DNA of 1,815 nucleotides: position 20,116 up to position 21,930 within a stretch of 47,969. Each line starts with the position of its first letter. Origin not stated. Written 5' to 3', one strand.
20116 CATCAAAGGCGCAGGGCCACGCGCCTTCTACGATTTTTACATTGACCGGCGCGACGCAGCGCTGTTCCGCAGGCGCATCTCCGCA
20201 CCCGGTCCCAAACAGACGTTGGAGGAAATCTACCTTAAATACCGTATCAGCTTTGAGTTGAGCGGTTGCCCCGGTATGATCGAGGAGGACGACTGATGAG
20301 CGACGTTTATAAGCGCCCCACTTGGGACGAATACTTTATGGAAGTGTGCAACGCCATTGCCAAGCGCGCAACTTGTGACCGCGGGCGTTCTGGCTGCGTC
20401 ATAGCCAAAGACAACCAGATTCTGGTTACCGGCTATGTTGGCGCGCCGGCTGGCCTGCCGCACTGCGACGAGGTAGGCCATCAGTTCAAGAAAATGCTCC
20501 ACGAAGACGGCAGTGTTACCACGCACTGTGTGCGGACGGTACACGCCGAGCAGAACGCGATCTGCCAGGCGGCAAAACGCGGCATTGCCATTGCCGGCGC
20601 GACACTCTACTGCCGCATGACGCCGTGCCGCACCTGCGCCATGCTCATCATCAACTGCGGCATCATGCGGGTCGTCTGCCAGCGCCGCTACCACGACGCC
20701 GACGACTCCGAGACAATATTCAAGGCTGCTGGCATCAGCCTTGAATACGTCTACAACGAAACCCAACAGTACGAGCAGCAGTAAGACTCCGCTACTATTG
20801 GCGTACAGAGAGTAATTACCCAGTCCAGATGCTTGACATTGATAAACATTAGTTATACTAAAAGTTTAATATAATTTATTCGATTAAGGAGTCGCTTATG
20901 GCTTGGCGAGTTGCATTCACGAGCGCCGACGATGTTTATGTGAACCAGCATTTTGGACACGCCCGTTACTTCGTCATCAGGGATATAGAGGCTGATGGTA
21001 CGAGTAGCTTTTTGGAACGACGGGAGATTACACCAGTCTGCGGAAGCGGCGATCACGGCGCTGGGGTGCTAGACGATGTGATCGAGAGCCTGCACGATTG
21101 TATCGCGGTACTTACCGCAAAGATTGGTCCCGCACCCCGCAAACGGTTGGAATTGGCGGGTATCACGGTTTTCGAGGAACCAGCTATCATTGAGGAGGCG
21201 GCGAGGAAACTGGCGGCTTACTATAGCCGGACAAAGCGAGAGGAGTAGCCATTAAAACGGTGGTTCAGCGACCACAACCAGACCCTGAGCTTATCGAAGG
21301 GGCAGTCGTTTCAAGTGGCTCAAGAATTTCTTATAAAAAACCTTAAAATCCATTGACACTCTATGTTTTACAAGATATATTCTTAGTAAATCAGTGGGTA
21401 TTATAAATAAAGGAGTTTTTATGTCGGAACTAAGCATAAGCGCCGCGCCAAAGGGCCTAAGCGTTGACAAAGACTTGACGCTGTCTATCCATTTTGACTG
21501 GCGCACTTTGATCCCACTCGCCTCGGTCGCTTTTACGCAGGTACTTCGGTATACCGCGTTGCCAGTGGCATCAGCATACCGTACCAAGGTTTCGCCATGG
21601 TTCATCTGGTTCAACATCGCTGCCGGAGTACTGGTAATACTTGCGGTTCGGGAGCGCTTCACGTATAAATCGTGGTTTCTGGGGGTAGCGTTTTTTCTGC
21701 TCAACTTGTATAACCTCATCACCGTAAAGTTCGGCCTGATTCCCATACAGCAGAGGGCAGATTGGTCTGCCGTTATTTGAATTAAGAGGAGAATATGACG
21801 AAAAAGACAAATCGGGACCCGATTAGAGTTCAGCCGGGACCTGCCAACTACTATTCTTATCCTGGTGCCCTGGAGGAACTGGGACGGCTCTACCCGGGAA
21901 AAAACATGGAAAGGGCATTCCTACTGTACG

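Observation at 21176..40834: The same operator + promoter + SD + permease 5' module is present three times, each heading a sulfur cassette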

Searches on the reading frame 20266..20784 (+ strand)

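Call 5: search_protein_families(library=pfam, proteins=[window:20266-20784:+])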
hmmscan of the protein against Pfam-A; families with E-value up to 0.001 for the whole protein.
window:20266-20784:+ (172 aa): 3 families
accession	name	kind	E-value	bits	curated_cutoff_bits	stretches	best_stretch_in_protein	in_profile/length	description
PF00383.29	dCMP_cyt_deam_1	-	6.9e-25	87.3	25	1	19-138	2-100/102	Cytidine and deoxycytidylate deaminase zinc-binding region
PF14437.12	MafB19-deam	-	1.3e-14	54.7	27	1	20-145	3-106/142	MafB19-like deaminase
PF14439.12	Bd3614-deam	-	0.00067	20.1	38.5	0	90-146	33-92/113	Bd3614-like deaminase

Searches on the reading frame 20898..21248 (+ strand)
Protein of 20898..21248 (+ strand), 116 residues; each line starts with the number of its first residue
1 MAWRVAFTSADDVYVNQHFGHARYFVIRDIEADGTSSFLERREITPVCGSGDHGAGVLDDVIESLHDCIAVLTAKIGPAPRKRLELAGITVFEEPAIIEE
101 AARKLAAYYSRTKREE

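Call 5: search_protein_families(library=pfam, proteins=[window:20898-21248:+])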
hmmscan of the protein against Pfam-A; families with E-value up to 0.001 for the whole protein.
window:20898-21248:+ (116 aa): 1 family
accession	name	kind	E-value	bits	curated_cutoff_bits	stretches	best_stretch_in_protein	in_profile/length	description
PF02579.22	Nitro_FeMo-Co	-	7e-21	74.8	26.3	1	12-106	2-93/94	Dinitrogenase iron-molybdenum cofactor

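Call 63: search_protein_families(library=ncbifam, proteins=[window:20898-21248:+], max_evalue=0.00001)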
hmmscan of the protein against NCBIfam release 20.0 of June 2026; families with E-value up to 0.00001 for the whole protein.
window:20898-21248:+ (116 aa): 2 families
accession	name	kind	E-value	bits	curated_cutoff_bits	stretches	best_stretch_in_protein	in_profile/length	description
TIGR01290.1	nifB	equivalog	1.8e-17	63.2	343.65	1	4-106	331-438/441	nitrogenase cofactor biosynthesis protein NifB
TIGR02663.1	nifX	equivalog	1.5e-09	38.4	112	1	4-90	2-86/119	nitrogen fixation protein NifX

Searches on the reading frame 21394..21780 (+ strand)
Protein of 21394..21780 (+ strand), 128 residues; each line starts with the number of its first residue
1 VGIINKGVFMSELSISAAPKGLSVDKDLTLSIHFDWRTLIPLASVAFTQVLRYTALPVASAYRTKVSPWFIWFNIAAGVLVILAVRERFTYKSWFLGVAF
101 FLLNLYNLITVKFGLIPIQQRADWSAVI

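Call 5: search_protein_families(library=pfam, proteins=[window:21394-21780:+])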
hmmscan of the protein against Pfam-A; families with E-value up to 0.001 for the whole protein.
window:21394-21780:+ (128 aa): 0 families

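Call 55: find_homologous_proteins(query=window:21421-21780:+, max_evalue=1e-10)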
Query window:21421-21780:+ (119 aa): 3 proteins with E <= 1e-10 among 20 candidates.
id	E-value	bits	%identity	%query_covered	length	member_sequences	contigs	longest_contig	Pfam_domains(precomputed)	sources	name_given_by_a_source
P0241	1.5e-70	253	100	100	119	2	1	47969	-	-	-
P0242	5.1e-51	190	81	99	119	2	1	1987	-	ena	-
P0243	1.8e-19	88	83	50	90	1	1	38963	-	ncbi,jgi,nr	ncbi:MAG: hypothetical protein LBJ41_02240 [Treponema sp.]|jgi:hypothetical protein|nr:hypothetical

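Call 56: find_encoding_contigs(protein=P0242, flank=10000, max_places=5)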
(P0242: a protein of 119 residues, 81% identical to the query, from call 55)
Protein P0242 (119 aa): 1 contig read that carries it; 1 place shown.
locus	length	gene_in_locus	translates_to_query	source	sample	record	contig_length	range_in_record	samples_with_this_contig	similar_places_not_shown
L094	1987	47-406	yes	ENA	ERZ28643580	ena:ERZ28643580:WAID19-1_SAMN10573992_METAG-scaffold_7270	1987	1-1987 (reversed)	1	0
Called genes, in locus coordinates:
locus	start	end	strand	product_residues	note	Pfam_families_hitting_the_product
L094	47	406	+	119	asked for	-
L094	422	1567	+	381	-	PF00465:Fe-ADH, PF13685:Fe-ADH_2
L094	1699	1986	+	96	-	?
